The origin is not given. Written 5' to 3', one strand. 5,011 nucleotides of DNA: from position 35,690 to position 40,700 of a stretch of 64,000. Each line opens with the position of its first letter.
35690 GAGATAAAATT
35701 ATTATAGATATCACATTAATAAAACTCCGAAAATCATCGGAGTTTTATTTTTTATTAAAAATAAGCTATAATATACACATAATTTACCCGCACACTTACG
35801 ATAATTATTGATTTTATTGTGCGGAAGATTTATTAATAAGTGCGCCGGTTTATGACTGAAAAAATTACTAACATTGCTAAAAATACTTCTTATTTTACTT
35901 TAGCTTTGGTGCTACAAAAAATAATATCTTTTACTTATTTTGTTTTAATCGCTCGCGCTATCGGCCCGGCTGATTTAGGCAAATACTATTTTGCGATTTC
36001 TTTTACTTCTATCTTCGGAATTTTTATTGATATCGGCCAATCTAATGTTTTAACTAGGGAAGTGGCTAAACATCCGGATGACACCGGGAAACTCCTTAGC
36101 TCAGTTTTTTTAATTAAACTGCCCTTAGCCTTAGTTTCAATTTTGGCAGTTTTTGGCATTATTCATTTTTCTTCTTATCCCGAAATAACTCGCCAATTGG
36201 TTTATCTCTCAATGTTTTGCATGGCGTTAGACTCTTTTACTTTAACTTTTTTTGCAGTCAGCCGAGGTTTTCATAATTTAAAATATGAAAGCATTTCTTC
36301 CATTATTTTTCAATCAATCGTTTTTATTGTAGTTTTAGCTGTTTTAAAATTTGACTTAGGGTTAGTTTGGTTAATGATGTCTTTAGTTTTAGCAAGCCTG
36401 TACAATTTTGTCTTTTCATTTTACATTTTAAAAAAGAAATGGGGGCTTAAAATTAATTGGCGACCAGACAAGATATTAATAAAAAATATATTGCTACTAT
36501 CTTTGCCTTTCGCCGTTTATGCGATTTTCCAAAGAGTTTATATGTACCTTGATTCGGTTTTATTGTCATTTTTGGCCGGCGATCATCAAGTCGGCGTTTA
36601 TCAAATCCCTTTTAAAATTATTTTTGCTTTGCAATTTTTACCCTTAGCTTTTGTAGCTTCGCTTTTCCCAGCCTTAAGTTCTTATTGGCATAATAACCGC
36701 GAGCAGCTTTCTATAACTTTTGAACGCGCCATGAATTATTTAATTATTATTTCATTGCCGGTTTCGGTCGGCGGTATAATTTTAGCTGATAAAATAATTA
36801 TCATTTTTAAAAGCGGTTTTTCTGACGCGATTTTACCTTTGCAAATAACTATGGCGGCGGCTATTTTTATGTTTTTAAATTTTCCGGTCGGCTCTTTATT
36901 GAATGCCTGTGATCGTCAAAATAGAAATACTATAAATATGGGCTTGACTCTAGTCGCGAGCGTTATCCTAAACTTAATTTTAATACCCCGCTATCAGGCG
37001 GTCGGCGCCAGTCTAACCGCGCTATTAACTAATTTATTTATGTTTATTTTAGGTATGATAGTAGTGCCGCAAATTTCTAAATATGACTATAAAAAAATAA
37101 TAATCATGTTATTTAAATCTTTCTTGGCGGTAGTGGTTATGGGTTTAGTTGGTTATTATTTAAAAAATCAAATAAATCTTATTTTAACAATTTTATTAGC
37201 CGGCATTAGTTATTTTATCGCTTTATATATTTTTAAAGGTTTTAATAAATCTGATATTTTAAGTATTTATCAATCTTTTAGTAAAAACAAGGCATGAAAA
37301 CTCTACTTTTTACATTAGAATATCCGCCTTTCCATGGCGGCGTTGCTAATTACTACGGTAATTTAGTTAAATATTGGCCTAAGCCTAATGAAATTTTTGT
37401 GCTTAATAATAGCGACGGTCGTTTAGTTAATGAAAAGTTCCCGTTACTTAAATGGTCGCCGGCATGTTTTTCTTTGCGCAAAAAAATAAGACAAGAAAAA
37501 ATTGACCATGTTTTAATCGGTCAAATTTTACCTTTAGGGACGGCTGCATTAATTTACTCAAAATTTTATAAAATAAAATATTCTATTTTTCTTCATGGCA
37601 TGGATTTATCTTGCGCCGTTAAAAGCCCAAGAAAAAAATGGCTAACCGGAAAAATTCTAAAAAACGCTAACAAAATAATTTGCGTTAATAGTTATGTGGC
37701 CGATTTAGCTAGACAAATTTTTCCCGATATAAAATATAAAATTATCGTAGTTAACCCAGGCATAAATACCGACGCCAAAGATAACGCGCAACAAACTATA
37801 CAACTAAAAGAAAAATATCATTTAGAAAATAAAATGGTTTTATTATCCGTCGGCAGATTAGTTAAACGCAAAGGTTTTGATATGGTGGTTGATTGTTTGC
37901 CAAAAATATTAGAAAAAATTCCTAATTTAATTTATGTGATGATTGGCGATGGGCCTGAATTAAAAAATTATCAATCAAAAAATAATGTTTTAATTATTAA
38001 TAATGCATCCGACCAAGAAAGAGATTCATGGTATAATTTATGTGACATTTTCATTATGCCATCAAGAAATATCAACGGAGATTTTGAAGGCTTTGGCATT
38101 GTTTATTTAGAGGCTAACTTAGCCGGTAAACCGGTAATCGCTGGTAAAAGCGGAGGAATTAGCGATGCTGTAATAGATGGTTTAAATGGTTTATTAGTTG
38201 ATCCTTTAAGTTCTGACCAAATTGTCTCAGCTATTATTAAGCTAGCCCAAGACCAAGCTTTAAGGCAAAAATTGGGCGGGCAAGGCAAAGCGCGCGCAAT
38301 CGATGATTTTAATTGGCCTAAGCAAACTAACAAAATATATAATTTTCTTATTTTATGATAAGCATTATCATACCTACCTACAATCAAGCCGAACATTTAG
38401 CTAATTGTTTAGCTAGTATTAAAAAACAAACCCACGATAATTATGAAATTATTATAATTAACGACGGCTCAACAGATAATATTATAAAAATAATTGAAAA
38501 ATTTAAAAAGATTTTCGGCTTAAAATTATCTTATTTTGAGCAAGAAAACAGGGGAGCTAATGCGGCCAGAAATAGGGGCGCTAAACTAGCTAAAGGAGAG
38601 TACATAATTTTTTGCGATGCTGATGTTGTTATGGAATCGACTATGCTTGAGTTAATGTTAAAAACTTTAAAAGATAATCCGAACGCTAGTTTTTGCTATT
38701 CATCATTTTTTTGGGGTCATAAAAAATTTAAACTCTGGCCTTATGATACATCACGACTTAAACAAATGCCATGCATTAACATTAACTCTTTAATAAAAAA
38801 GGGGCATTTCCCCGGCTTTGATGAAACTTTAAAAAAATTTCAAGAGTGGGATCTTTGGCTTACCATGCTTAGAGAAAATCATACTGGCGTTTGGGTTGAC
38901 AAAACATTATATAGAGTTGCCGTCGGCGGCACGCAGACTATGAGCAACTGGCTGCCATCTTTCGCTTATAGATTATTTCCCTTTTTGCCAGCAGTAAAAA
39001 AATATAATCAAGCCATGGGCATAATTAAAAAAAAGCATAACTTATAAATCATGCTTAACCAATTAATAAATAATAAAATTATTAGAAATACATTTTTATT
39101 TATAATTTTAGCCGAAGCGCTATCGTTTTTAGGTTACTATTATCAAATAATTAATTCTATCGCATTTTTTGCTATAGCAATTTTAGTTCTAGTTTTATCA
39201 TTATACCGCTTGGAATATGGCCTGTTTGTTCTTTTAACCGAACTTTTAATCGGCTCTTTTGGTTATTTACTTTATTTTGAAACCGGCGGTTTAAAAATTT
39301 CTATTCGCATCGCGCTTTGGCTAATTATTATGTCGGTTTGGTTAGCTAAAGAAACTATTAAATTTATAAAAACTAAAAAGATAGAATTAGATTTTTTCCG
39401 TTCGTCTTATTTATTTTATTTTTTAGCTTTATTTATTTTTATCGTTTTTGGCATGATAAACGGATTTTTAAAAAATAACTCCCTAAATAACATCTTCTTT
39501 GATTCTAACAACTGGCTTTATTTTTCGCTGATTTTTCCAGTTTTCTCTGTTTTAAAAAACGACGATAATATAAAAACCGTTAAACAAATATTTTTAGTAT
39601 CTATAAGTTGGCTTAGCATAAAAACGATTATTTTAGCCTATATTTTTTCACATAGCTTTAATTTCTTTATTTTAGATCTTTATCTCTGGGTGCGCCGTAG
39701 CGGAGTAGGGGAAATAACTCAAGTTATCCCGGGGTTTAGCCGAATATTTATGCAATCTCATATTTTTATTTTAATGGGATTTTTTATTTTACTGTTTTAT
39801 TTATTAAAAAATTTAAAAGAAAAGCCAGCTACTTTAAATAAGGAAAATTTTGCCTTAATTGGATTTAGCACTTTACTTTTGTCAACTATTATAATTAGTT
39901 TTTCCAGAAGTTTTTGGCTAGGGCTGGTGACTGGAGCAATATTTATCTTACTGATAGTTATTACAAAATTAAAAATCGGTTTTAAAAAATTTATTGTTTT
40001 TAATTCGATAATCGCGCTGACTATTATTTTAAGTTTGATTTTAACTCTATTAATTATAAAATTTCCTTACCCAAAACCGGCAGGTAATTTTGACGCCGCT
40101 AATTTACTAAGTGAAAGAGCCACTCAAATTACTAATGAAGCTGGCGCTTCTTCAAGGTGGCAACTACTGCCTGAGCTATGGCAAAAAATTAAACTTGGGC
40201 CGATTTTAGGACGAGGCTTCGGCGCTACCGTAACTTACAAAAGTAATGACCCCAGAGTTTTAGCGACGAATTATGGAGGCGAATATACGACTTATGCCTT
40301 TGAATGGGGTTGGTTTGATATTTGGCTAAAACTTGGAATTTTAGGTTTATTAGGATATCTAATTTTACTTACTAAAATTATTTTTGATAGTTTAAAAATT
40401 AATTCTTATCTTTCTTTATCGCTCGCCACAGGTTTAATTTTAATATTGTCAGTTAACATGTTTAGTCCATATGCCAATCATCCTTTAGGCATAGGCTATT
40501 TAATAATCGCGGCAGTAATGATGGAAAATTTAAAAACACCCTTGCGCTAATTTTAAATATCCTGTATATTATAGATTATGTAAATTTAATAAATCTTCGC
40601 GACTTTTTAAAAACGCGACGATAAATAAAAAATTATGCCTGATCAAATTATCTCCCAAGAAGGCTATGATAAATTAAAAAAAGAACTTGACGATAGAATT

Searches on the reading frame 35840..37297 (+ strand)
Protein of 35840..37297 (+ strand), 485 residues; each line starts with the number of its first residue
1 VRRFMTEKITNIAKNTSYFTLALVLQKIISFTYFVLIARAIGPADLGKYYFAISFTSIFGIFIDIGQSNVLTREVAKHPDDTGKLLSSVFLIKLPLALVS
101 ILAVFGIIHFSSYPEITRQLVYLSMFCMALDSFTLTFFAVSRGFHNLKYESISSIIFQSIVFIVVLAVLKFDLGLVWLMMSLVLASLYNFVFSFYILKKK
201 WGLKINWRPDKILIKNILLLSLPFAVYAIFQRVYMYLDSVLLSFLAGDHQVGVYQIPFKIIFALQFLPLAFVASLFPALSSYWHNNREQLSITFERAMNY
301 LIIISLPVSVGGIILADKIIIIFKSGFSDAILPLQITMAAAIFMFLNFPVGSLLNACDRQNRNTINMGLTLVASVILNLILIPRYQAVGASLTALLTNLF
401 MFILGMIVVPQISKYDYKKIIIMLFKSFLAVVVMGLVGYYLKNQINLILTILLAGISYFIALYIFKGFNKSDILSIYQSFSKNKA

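Call 66: search_protein_families(library=pfam, proteins=[window:35840-37297:+], max_evalue=0.0001)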
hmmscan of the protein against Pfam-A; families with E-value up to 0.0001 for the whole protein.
window:35840-37297:+ (485 aa): 3 families
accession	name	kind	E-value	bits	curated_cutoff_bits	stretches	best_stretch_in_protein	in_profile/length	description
PF01943.22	Polysacc_synt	-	2.8e-35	122.5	28.2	1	13-283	2-274/274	Polysaccharide biosynthesis protein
PF13440.11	Polysacc_synt_3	-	2.3e-15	57.1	23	1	37-322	2-282/293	Polysaccharide biosynthesis protein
PF03023.19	MurJ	-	1.5e-06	27.5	27.4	1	87-446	61-437/451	Lipid II flippase MurJ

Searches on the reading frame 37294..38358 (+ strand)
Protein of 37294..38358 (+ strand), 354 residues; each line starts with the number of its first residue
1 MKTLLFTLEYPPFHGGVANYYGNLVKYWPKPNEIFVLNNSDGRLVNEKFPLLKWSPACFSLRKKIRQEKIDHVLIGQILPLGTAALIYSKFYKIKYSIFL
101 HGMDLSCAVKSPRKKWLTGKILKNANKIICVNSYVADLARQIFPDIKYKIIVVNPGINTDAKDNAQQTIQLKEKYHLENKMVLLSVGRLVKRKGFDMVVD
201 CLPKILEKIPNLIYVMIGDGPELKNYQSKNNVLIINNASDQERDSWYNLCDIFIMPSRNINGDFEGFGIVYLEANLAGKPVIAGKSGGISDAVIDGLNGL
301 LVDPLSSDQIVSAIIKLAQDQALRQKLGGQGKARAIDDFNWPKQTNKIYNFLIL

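Call 66: search_protein_families(library=pfam, proteins=[window:37294-38358:+], max_evalue=0.0001)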
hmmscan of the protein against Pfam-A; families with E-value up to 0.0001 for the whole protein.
window:37294-38358:+ (354 aa): 4 families
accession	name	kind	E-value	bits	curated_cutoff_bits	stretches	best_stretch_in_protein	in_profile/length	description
PF00534.26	Glycos_transf_1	-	3.7e-35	121.4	26.4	1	173-333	7-171/172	Glycosyl transferases group 1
PF13692.12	Glyco_trans_1_4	-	5.8e-27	95.1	27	1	182-320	3-142/142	Glycosyl transferases group 1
PF13439.12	Glyco_transf_4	-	1.1e-12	48.7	28.5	1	15-160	2-169/170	Glycosyltransferase Family 4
PF20706.3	GT4-conflict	-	2.2e-07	30.6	26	1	112-299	134-326/385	Family 4 Glycosyltransferase in conflict systems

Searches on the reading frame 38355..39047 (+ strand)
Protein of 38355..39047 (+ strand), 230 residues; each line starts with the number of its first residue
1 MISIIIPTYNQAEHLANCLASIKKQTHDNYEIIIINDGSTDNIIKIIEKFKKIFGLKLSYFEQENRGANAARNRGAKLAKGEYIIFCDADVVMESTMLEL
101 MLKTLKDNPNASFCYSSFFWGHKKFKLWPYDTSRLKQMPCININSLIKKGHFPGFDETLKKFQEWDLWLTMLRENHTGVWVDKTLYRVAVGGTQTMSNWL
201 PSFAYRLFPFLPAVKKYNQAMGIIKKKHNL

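Call 66: search_protein_families(library=pfam, proteins=[window:38355-39047:+], max_evalue=0.0001)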
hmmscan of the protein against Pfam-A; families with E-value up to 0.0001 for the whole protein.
window:38355-39047:+ (230 aa): 3 families
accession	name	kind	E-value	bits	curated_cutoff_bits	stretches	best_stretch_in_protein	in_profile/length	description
PF00535.33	Glycos_transf_2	-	1.4e-37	129.7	23.3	1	3-133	1-131/168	Glycosyl transferase family 2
PF10111.15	Glyco_tranf_2_2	-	5e-19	69.3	27.3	1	3-118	1-124/276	Glycosyltransferase like family 2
PF13641.12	Glyco_tranf_2_3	-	8.2e-11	42.8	27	1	2-107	3-113/230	Glycosyltransferase like family 2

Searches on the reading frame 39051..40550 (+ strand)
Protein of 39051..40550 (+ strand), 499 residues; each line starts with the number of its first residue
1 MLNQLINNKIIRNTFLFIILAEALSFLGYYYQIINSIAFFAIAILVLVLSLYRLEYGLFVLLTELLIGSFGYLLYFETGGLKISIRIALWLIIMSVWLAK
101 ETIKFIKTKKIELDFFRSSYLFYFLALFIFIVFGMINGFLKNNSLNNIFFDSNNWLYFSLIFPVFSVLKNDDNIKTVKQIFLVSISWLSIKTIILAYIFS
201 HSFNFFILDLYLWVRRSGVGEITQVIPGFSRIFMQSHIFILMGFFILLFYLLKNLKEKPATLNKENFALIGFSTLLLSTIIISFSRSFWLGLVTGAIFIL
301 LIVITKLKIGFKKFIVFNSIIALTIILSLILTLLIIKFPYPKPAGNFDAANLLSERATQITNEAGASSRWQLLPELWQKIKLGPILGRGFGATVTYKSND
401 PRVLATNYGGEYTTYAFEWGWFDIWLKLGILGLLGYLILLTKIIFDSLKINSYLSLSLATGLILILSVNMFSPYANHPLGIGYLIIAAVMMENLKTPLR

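Call 66: search_protein_families(library=pfam, proteins=[window:39051-40550:+], max_evalue=0.0001)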
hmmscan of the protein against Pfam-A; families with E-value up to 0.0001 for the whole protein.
window:39051-40550:+ (499 aa): 1 family
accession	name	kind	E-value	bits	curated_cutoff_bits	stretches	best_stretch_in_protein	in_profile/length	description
PF04932.20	Wzy_C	-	8.5e-11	42.3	31.7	1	275-437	5-149/149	O-Antigen ligase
